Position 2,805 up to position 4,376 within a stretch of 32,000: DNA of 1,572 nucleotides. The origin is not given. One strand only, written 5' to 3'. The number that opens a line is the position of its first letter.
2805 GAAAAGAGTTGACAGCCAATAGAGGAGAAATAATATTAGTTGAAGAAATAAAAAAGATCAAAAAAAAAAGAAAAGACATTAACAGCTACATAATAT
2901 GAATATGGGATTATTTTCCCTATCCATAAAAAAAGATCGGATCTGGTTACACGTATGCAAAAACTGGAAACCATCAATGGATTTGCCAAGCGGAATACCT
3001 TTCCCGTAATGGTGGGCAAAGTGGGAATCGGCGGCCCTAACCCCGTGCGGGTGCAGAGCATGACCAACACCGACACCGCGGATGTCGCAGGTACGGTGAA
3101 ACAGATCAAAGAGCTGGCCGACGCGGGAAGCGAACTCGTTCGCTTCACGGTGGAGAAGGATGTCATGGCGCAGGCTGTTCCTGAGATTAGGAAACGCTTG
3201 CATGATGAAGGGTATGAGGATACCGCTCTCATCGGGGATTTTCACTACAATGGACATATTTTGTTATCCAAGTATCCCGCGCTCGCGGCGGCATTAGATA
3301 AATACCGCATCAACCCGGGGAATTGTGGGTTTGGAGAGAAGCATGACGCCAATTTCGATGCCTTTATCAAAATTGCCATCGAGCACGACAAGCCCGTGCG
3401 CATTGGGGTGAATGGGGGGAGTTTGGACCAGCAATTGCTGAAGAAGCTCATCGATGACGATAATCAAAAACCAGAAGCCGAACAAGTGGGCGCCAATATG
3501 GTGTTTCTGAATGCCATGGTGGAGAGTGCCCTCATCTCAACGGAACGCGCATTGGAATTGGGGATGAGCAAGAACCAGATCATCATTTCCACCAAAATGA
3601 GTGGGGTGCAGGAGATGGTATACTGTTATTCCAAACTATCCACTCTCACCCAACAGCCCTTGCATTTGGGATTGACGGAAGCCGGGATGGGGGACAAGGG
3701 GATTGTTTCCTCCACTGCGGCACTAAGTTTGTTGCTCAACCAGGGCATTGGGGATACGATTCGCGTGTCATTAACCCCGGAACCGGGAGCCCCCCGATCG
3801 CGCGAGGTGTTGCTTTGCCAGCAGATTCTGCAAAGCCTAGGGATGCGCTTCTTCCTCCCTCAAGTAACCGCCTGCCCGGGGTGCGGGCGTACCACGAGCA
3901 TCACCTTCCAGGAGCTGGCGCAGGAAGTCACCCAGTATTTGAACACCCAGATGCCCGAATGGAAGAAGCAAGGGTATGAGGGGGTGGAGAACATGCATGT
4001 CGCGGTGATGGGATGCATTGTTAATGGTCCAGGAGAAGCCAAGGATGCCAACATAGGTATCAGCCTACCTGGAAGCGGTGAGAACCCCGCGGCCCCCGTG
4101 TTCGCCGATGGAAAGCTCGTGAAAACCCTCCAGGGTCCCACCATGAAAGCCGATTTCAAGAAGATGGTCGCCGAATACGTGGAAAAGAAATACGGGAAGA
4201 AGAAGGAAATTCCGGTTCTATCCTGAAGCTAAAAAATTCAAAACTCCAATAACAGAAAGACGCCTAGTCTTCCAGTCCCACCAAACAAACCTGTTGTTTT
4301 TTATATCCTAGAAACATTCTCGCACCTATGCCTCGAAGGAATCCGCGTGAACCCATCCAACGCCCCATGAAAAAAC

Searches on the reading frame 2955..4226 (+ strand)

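Call 6: search_protein_families(library=pfam, proteins=[window:2955-4226:+], max_evalue=0.01)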
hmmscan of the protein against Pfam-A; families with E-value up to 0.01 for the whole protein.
window:2955-4226:+ (423 aa): 1 family
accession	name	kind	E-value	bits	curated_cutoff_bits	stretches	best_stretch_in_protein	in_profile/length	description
PF04551.19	GcpE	-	2.6e-109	365.8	32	1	17-406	3-342/343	GcpE protein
